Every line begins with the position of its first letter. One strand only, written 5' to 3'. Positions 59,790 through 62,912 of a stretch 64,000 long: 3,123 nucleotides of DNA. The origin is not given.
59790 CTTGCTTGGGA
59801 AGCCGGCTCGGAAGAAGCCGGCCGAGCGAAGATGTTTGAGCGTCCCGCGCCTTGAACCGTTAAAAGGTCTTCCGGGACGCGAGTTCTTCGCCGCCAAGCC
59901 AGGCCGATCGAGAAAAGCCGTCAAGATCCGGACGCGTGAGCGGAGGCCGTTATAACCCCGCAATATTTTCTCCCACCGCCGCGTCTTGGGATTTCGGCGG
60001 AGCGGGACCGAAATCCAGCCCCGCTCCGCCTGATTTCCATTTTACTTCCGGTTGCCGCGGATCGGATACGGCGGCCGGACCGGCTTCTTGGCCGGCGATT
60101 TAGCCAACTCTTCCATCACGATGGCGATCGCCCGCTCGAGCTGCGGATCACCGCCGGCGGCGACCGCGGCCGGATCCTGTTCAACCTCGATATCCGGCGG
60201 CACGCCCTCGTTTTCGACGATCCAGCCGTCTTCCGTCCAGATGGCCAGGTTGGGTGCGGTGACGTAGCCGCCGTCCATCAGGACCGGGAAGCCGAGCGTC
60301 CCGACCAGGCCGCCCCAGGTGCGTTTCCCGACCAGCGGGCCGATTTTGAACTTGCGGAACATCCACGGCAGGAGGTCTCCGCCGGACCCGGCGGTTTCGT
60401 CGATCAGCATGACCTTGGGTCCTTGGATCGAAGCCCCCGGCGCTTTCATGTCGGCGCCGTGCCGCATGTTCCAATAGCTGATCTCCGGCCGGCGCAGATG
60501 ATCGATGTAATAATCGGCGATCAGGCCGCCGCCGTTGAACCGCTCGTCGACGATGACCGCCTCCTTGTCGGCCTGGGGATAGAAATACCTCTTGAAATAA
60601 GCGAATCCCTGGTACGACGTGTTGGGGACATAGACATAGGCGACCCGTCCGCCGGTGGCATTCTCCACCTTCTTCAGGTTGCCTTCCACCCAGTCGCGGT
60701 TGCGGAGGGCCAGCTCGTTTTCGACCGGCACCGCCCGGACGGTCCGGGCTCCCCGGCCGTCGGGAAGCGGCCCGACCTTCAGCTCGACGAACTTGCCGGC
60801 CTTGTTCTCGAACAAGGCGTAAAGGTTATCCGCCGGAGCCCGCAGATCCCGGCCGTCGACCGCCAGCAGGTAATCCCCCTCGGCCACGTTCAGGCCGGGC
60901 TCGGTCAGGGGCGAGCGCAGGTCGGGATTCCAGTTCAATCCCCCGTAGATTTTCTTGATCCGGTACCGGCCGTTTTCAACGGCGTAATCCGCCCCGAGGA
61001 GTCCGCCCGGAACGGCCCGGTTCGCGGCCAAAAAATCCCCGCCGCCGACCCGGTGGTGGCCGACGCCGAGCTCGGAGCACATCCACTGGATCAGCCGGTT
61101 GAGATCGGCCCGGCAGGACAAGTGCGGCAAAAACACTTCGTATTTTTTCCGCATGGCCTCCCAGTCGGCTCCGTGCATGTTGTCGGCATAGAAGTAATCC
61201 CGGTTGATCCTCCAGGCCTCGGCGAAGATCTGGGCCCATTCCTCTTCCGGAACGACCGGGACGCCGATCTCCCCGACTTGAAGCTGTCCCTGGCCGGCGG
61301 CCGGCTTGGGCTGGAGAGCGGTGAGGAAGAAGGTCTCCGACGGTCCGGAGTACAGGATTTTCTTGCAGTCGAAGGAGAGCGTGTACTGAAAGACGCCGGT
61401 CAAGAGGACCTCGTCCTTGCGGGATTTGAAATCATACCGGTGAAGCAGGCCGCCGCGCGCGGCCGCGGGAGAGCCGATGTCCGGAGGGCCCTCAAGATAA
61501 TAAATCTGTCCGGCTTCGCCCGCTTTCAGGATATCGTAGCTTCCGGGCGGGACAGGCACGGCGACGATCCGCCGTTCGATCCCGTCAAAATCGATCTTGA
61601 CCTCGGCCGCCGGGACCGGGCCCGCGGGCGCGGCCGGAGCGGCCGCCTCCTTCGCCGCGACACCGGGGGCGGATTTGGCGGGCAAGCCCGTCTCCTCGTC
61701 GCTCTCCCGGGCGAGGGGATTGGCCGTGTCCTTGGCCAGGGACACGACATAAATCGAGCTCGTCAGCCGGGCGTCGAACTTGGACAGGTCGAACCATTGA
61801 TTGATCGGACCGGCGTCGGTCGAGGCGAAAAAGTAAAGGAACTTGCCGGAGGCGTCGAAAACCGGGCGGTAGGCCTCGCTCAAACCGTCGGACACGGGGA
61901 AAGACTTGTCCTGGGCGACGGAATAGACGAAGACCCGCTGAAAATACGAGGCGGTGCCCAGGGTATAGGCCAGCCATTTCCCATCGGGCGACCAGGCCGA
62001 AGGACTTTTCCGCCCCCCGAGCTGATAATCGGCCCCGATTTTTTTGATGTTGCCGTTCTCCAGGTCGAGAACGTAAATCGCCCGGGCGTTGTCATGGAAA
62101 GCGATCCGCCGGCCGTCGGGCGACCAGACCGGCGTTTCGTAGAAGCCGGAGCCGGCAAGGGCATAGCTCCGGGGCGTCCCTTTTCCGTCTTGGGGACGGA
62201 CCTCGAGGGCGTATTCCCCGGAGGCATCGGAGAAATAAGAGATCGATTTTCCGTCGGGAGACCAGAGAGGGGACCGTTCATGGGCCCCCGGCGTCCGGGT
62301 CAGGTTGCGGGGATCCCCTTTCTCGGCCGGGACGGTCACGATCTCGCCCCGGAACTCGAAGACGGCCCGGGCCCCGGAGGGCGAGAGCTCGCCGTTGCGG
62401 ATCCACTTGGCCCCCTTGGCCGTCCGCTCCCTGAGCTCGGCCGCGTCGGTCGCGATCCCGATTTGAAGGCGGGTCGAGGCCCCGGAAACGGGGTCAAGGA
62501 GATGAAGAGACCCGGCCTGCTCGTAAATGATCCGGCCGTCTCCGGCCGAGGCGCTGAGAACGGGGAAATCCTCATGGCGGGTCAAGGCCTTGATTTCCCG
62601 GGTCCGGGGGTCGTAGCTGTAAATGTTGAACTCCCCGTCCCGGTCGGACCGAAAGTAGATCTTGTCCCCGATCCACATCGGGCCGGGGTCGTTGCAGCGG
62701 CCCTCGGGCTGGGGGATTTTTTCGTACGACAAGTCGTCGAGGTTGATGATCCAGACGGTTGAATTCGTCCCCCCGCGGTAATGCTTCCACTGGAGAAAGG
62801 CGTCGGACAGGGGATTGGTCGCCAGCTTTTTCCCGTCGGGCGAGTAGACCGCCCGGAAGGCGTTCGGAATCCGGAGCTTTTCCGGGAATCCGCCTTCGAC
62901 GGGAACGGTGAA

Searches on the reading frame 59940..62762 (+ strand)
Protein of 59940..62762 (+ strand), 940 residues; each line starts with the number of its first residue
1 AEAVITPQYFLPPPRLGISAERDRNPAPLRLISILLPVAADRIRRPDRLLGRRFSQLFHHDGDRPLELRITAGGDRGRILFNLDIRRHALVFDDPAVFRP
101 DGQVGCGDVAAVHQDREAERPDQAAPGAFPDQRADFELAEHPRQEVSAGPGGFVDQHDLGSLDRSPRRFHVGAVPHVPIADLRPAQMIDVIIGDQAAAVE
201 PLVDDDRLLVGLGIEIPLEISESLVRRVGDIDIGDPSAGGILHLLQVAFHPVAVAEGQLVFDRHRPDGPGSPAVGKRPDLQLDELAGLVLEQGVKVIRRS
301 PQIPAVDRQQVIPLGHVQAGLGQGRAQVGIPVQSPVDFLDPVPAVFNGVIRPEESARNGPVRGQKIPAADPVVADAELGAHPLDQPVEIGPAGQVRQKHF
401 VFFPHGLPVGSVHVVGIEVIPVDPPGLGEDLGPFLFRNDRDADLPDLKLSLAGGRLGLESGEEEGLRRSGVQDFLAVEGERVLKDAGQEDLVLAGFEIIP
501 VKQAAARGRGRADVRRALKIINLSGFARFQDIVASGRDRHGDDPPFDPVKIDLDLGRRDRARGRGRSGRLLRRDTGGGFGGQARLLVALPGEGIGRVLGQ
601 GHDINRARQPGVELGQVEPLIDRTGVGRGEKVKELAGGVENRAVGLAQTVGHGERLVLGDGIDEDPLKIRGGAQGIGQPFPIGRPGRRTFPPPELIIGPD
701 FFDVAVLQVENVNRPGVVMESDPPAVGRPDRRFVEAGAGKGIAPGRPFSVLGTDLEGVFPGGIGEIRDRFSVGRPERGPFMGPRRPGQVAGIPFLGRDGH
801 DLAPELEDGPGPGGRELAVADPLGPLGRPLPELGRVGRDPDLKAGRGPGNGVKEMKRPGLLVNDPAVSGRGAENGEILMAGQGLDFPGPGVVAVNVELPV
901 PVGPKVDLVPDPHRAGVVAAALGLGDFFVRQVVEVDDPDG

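Call 87: search_protein_families(library=pfam, proteins=[window:59940-62762:+], max_evalue=0.001)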
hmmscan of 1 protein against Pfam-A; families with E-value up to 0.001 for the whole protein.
window:59940-62762:+ (940 aa): 0 families
